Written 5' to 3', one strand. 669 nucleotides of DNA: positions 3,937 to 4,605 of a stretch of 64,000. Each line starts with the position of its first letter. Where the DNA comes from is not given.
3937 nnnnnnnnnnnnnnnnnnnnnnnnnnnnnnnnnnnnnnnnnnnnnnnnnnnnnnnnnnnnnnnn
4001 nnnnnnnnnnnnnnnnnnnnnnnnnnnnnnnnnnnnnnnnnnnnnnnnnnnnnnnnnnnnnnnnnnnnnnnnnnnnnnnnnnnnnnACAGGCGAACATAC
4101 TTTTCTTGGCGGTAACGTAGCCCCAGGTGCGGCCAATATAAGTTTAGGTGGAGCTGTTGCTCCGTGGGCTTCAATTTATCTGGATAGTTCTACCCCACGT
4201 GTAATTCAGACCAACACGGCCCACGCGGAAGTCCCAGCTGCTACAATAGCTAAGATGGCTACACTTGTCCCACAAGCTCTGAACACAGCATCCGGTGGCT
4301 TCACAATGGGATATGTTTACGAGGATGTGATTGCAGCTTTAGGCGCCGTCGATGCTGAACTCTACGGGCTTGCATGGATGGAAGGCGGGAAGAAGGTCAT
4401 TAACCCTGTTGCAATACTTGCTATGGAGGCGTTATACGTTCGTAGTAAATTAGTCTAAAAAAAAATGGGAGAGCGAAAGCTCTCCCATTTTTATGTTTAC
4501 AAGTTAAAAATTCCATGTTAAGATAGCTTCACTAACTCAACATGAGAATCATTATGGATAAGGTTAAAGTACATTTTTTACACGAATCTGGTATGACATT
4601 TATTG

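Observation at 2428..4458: Collagen-repeat fibre-like protein inserted between hoc and rnlB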

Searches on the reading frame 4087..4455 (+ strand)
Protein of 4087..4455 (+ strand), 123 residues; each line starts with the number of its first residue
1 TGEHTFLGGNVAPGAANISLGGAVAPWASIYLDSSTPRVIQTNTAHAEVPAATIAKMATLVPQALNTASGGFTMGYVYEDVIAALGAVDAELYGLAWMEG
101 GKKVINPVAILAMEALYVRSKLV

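Call 28: search_solved_structures(query=A2, max_evalue=10, show_alignments=3)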
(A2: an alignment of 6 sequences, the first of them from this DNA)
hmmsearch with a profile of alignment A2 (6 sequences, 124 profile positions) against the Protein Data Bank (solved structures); distinct sequences matched with E-value up to 10: 1.
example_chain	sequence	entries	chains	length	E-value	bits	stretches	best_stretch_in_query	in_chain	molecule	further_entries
7pq7_A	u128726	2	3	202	1.6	12.1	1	88-117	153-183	Thiol:disulfide interchange protein DsbA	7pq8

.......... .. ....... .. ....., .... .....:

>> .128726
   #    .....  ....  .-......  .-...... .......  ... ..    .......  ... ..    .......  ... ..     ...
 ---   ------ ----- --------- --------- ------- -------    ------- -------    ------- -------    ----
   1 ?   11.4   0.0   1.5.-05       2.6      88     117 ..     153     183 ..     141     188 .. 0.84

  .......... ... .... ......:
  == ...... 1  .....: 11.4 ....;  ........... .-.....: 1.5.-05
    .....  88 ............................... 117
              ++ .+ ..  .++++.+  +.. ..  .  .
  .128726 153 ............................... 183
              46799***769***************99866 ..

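Call 29: search_protein_families(library=pfam, alignment_id=A2, max_evalue=10)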
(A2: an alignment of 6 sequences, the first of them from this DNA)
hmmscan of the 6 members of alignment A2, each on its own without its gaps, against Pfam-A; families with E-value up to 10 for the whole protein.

A. member 1, seq(123 aa): 0 families

B. families by the number of members that match (of 6 scanned): 0 families
